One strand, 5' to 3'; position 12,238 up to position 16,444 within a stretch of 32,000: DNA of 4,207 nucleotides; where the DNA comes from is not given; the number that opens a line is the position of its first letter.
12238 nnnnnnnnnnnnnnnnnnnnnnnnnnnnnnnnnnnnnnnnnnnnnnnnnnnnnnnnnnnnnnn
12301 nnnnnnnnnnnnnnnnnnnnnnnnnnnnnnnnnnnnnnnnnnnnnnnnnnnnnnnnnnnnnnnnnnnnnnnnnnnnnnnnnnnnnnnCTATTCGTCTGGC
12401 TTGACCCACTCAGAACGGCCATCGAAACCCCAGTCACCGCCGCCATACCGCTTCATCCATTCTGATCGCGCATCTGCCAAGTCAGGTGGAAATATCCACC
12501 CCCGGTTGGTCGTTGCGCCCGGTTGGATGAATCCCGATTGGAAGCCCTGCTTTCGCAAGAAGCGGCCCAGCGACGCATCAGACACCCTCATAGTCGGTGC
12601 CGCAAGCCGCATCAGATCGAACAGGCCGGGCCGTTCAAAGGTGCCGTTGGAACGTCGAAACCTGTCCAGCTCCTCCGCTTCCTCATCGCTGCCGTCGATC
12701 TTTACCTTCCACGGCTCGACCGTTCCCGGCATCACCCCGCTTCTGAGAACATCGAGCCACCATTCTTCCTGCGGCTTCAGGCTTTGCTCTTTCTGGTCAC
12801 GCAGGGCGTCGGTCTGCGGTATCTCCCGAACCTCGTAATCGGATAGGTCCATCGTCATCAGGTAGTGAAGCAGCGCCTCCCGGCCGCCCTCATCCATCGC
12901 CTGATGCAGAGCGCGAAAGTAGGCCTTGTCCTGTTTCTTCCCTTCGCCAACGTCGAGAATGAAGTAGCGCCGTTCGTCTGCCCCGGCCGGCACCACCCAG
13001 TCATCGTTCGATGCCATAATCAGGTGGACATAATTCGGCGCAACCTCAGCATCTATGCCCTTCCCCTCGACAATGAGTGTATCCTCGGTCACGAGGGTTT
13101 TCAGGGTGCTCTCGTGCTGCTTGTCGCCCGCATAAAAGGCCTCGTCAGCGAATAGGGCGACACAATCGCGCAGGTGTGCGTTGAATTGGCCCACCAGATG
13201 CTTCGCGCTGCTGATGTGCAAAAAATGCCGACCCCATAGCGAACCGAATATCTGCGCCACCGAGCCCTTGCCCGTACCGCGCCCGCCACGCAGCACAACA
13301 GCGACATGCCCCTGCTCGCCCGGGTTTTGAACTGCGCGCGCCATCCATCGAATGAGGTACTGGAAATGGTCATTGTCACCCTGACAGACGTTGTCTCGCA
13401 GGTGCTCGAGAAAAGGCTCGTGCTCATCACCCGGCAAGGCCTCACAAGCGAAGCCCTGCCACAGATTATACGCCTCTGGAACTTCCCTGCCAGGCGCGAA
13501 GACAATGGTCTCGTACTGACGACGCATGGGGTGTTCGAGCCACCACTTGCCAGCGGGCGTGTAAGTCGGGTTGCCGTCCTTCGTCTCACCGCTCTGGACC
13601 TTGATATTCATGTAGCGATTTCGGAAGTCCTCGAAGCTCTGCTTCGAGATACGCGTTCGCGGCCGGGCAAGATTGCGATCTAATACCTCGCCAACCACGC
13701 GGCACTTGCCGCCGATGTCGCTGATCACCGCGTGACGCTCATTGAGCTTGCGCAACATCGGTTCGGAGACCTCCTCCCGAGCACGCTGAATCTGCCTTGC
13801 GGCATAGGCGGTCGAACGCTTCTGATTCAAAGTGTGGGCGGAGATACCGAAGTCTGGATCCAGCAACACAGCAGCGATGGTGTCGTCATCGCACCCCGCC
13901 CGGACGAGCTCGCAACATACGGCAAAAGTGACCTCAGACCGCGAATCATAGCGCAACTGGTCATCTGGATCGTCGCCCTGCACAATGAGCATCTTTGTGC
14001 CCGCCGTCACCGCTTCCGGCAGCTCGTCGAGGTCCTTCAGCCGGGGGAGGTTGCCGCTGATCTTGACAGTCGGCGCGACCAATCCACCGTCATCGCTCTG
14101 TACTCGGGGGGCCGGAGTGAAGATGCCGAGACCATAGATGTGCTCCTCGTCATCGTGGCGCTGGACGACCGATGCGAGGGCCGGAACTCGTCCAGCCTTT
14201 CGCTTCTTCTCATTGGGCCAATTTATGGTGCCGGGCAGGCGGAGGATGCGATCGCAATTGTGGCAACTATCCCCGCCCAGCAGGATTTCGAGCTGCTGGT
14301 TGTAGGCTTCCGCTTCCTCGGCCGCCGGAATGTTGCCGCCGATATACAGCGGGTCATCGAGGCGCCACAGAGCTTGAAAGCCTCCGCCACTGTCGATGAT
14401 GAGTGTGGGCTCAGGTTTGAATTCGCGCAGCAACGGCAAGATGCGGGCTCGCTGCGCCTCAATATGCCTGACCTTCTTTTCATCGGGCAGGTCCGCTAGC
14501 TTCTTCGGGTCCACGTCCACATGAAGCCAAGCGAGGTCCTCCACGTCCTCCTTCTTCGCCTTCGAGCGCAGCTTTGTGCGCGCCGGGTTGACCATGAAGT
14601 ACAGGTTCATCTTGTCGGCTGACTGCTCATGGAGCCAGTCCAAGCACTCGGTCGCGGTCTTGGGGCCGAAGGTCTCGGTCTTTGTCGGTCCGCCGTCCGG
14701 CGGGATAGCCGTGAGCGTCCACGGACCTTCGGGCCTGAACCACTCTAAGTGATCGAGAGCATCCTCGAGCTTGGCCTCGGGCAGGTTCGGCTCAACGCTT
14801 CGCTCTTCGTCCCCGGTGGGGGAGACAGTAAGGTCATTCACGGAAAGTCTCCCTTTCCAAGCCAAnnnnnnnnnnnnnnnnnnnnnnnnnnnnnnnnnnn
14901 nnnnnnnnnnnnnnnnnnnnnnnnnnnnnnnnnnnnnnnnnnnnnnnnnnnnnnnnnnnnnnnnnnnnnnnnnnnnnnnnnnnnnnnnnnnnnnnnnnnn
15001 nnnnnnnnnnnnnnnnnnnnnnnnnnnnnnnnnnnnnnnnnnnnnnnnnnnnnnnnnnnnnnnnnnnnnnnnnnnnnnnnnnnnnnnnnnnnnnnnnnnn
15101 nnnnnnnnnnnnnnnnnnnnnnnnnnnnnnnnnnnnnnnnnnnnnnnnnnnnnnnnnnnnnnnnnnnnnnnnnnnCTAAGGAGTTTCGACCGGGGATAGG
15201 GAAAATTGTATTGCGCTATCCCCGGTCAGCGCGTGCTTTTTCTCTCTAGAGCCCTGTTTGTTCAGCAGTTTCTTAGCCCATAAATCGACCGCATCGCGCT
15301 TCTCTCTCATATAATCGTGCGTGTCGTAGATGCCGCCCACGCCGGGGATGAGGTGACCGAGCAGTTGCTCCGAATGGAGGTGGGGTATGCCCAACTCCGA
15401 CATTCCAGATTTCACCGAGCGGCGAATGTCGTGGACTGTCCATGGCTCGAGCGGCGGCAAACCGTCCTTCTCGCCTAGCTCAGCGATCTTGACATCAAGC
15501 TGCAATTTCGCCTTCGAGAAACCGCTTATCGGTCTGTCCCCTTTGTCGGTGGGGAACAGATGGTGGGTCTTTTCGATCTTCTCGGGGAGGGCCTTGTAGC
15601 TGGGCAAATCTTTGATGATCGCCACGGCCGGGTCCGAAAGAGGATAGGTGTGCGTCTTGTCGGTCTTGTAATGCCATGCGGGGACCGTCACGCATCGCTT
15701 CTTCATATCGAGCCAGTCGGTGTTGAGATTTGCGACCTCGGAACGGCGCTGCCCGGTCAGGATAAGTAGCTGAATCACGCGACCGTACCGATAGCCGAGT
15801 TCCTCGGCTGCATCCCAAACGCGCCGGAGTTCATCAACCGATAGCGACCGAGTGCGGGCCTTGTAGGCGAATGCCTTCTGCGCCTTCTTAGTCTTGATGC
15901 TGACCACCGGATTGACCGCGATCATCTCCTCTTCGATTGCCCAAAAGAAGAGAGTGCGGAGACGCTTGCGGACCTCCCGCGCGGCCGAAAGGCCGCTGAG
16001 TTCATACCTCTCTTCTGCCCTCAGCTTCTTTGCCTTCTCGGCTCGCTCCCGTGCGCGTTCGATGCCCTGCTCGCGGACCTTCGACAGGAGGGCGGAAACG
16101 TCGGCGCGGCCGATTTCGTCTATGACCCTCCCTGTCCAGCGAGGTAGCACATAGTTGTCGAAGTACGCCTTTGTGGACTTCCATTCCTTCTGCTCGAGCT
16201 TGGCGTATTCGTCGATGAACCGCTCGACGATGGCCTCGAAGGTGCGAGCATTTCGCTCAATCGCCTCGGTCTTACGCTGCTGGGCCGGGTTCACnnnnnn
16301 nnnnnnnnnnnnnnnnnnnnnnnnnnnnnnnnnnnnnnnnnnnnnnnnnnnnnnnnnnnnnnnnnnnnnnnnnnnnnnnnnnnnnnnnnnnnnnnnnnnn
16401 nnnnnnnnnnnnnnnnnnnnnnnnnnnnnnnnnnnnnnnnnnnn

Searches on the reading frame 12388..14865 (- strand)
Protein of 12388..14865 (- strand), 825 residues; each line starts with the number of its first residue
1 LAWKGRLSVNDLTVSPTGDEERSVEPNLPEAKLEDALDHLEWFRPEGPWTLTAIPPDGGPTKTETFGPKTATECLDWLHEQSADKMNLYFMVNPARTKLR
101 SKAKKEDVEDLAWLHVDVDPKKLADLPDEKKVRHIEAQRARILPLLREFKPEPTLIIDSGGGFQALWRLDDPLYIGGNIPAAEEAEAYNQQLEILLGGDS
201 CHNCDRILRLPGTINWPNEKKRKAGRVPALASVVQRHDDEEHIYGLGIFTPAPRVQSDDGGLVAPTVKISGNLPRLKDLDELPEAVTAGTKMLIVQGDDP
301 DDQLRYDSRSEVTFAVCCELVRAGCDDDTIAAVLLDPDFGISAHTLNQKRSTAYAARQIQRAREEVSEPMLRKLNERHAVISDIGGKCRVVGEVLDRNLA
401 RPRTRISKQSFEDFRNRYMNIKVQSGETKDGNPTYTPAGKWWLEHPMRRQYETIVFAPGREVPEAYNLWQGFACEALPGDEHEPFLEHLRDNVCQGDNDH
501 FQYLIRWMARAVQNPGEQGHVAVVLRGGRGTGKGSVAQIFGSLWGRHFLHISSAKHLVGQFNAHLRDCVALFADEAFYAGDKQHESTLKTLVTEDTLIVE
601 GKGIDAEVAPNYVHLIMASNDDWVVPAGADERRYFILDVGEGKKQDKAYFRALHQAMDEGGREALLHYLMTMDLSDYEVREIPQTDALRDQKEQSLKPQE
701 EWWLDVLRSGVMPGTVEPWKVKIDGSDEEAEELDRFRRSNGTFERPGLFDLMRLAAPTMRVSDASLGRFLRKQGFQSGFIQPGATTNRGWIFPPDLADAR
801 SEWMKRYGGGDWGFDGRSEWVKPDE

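Call 13: search_protein_families(library=pfam, proteins=[window:12388-14865:-], max_evalue=0.01)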
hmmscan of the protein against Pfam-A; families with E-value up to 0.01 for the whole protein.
window:12388-14865:- (825 aa): 3 families
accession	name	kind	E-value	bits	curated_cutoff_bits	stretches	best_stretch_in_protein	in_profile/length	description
PF19263.5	DUF5906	-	5.1e-21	75.9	27.6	1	525-633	1-114/114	Family of unknown function (DUF5906)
PF16793.10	RepB_primase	-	1.4e-05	25.5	24.3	1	150-228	85-157/186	RepB DNA-primase N-terminal domain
PF05272.17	VapE-like_dom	-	0.0019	18.1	25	1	503-659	31-183/217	Virulence-associated protein E-like domain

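Call 58: search_protein_families(library=phrogs, proteins=[window:12388-14865:-], max_evalue=0.001)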
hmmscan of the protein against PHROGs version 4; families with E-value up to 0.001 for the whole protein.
window:12388-14865:- (825 aa): 7 families
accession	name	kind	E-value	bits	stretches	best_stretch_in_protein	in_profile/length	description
phrog_1829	-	DNA, RNA and nucleotide metabolism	1.9e-92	311.7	1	59-709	39-696/772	DNA primase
phrog_1156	-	DNA, RNA and nucleotide metabolism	2.2e-46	159.9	1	368-780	434-810/855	DNA primase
phrog_24712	-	unknown function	3.3e-14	52.7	1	494-710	447-661/801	-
phrog_3123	-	unknown function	9.2e-13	48.6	1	80-365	58-294/583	-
phrog_4762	-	unknown function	4.7e-08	32.5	1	482-665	468-650/822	-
phrog_2478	-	DNA, RNA and nucleotide metabolism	4.9e-08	32.5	1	59-216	28-188/854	DNA polymerase/primase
phrog_2249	-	DNA, RNA and nucleotide metabolism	1.5e-06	28.2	1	486-555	482-579/802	DNA primase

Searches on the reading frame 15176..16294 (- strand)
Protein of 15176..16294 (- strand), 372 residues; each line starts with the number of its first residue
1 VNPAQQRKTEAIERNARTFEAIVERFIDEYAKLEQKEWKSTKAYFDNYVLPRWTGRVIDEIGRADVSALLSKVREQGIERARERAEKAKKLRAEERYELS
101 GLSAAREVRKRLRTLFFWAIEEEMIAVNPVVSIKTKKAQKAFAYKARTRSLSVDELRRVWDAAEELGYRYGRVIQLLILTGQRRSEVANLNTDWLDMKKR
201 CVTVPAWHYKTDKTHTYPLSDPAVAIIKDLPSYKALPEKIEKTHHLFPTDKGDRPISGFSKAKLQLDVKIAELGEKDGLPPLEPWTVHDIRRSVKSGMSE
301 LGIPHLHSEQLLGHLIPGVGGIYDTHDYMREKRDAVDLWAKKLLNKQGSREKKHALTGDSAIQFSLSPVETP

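Call 13: search_protein_families(library=pfam, proteins=[window:15176-16294:-], max_evalue=0.01)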
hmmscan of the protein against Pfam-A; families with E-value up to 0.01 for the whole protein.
window:15176-16294:- (372 aa): 2 families
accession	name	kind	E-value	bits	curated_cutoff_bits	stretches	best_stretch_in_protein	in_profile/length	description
PF00589.27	Phage_integrase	-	1.8e-17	64.1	27.1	1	150-315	2-157/172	Phage integrase family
PF22022.2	Phage_int_M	-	4.2e-06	27.4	27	1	19-81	1-65/96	Phage integrase central domain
